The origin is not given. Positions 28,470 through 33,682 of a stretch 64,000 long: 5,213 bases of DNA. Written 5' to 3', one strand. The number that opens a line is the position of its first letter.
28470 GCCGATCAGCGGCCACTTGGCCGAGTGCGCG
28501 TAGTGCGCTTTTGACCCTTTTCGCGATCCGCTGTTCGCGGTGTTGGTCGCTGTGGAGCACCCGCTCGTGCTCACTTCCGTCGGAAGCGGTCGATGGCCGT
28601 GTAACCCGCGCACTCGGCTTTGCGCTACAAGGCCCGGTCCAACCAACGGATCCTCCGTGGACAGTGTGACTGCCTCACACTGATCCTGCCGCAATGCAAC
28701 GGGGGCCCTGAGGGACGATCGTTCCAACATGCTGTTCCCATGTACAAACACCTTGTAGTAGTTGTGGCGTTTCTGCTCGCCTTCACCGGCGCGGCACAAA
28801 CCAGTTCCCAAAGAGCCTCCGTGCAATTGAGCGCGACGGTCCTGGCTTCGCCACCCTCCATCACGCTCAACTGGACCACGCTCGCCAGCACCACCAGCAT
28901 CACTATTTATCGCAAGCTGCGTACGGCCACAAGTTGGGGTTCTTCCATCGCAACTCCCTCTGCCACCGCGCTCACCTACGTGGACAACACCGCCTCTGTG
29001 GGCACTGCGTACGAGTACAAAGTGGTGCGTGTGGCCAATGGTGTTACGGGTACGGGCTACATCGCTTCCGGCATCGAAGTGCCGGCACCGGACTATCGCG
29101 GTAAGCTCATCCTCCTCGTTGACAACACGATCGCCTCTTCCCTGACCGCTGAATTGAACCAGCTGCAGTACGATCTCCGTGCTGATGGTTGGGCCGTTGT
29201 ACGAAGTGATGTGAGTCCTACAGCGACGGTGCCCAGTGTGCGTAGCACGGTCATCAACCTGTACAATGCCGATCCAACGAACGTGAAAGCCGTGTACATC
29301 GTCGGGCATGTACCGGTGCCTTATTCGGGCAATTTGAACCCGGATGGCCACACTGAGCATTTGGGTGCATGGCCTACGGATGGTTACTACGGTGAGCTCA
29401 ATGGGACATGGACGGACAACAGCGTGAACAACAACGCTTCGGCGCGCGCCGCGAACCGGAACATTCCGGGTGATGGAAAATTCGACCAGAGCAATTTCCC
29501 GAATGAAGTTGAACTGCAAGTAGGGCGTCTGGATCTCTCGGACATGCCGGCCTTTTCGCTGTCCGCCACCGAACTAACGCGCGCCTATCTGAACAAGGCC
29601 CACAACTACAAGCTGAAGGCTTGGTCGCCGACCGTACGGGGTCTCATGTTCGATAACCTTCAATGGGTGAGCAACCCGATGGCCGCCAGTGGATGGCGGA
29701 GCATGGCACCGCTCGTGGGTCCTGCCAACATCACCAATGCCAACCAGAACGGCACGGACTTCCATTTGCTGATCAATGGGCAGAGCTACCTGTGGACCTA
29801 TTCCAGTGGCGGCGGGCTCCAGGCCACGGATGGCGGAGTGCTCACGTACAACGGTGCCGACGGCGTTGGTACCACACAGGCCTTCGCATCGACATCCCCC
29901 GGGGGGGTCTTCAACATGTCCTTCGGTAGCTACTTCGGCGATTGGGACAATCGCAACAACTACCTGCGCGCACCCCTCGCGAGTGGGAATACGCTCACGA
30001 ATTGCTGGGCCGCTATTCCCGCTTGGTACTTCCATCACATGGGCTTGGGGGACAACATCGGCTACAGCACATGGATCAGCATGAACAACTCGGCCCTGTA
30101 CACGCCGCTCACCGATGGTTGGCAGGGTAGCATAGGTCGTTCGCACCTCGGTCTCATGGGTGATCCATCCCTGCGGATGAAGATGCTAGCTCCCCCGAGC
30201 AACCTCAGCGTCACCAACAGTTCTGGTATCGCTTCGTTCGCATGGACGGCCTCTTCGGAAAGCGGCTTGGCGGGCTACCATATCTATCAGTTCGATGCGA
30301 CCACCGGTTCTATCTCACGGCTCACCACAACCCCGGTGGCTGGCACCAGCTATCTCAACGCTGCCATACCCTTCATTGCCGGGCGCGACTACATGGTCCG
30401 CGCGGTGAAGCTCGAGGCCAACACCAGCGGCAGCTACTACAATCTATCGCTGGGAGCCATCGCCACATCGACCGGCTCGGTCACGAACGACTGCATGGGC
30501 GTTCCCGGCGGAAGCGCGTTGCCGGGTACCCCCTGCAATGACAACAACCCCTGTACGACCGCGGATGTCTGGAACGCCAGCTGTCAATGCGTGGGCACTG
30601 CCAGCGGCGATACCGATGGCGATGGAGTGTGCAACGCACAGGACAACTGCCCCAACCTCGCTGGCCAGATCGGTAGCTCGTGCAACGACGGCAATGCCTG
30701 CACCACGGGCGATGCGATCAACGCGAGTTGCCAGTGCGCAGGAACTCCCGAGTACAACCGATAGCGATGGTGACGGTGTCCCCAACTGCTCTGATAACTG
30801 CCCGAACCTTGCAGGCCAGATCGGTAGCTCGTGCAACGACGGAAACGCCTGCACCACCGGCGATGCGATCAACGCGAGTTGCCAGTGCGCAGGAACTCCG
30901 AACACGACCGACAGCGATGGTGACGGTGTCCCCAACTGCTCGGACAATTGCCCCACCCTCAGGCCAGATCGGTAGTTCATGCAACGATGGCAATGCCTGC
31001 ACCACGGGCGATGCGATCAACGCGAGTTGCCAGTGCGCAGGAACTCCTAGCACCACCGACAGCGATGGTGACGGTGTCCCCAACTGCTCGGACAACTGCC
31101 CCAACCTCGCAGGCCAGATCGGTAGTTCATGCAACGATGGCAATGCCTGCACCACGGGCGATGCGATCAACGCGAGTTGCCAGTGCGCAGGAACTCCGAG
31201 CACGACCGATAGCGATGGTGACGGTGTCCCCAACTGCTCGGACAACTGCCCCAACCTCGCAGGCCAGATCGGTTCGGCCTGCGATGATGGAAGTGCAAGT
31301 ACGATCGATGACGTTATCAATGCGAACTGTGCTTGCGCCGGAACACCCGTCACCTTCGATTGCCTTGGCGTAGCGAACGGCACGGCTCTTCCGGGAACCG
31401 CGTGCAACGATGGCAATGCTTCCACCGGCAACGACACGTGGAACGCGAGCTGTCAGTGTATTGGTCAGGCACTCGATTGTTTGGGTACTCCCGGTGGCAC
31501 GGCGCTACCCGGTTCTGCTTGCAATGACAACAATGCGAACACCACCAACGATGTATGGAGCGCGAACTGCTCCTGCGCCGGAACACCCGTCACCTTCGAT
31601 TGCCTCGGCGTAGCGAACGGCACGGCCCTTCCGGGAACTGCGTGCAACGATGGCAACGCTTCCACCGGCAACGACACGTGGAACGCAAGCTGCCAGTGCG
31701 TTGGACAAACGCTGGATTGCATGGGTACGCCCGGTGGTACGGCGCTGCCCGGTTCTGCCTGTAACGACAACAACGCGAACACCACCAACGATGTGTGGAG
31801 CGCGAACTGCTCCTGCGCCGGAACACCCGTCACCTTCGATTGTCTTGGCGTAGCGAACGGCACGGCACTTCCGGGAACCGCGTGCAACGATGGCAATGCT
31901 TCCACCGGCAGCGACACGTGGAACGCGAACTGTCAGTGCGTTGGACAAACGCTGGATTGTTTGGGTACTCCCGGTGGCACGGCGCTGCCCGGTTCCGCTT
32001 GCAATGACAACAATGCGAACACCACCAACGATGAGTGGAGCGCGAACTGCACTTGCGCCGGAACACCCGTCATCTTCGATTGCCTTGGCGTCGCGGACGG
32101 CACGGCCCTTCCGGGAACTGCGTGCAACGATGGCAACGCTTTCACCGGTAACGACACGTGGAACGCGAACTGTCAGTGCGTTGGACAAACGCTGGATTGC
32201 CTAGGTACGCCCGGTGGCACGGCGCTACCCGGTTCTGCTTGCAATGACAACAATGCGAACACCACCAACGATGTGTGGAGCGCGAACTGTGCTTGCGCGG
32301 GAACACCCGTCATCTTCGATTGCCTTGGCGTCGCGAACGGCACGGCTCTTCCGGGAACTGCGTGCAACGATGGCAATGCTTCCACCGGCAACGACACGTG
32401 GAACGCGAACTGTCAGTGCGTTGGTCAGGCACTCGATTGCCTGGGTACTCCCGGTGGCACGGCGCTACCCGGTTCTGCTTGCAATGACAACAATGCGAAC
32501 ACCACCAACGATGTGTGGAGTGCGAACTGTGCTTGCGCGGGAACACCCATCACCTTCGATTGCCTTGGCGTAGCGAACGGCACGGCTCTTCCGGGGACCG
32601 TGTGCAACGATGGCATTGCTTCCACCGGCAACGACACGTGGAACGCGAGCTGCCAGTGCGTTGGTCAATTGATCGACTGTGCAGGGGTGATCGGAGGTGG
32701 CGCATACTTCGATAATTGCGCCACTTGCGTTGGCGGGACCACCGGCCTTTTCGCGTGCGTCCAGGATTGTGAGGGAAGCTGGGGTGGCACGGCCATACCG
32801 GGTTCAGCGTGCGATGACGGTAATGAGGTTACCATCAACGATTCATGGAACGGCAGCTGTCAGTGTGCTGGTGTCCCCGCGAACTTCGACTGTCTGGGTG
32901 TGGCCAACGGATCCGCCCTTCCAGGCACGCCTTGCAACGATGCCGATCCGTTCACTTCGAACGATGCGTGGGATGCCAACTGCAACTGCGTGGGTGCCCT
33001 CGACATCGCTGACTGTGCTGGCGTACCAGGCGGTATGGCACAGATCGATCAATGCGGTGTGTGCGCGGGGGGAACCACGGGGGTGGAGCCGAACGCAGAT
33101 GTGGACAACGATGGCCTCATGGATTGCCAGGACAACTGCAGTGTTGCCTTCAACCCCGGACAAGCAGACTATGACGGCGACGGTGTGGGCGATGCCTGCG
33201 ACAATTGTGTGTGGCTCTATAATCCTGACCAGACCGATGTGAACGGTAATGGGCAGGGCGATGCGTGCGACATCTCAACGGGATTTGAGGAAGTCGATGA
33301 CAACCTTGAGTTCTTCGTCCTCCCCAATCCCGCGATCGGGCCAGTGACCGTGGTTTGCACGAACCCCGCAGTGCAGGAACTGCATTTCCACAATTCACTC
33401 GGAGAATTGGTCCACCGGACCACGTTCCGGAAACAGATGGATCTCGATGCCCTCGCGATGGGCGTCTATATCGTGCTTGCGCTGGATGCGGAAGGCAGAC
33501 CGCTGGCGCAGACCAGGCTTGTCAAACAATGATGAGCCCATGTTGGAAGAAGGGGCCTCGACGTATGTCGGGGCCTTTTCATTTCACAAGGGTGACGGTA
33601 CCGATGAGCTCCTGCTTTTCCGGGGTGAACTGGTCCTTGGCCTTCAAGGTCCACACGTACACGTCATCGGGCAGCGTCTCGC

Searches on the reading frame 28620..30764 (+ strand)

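Call 13: search_protein_families(library=pfam, proteins=[window:28620-30764:+])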
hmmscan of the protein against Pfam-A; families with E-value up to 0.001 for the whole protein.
window:28620-30764:+ (714 aa): 1 family
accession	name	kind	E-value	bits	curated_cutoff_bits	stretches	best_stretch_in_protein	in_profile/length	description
PF02412.23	TSP_3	-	0.00012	22.1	25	1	663-681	14-32/36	Thrombospondin type 3 repeat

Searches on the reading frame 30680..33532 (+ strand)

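Call 13: search_protein_families(library=pfam, proteins=[window:30680-33532:+])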
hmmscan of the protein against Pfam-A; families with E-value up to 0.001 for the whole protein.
window:30680-33532:+ (950 aa): 1 family
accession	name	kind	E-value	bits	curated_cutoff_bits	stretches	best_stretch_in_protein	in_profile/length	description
PF02412.23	TSP_3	-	1.4e-10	41.1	25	0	126-144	14-32/36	Thrombospondin type 3 repeat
